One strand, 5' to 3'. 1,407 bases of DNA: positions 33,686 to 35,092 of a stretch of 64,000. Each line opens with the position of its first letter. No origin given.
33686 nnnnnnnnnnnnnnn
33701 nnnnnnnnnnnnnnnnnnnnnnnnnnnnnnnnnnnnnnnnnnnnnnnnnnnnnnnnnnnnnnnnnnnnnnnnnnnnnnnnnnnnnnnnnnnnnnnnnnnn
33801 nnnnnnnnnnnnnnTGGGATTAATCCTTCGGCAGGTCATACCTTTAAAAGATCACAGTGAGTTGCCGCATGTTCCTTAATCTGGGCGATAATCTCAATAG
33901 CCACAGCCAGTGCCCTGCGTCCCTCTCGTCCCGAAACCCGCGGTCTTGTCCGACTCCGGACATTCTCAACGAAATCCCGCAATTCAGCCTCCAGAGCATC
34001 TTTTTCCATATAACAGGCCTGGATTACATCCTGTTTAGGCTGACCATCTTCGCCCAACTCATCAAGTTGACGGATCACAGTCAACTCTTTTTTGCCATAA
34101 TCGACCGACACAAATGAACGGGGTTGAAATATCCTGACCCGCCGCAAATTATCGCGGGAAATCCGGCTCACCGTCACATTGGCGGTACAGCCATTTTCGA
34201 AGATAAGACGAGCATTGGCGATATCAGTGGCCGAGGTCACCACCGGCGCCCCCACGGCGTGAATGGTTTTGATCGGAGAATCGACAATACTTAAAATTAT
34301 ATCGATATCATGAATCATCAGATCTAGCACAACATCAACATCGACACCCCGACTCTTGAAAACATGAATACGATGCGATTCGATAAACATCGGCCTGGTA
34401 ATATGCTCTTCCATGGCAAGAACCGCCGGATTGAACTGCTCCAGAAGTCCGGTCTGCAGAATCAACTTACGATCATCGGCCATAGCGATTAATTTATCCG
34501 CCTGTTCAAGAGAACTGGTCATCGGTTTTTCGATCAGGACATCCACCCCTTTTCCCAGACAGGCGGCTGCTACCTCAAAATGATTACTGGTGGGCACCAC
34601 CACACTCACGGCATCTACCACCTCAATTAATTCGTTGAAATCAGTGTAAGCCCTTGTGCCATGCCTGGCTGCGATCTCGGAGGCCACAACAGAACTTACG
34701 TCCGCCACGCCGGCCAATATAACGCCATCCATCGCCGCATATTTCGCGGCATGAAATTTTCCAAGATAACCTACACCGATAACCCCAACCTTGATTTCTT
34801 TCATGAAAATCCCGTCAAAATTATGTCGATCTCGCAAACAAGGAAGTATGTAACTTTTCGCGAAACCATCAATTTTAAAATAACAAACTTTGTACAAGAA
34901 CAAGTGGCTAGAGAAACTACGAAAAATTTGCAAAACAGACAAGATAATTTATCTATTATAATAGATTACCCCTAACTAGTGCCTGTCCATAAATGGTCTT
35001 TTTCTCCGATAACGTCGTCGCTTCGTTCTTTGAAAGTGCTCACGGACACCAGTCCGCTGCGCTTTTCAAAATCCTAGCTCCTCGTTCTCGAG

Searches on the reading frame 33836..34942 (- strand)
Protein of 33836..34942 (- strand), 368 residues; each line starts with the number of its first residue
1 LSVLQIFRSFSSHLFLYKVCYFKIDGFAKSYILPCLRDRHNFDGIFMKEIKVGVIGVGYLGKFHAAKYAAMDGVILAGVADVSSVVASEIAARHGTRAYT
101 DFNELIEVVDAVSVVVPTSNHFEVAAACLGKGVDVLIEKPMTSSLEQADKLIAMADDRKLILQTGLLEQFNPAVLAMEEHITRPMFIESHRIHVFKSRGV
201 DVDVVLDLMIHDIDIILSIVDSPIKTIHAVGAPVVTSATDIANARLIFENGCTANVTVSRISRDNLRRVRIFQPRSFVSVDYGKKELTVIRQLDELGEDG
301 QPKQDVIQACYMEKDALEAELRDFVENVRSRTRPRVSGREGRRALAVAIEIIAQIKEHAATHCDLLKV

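Call 30: search_protein_families(library=pfam, proteins=[window:33836-34942:-], max_evalue=0.00001)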
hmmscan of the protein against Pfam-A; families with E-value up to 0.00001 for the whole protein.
window:33836-34942:- (368 aa): 2 families
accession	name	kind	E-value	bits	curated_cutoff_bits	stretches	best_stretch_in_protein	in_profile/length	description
PF01408.29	GFO_IDH_MocA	-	9.9e-27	94.5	24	1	50-165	1-119/120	Oxidoreductase family, NAD-binding Rossmann fold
PF22725.1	GFO_IDH_MocA_C3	-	4.3e-09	36.9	27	1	204-272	45-117/124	GFO/IDH/MocA C-terminal domain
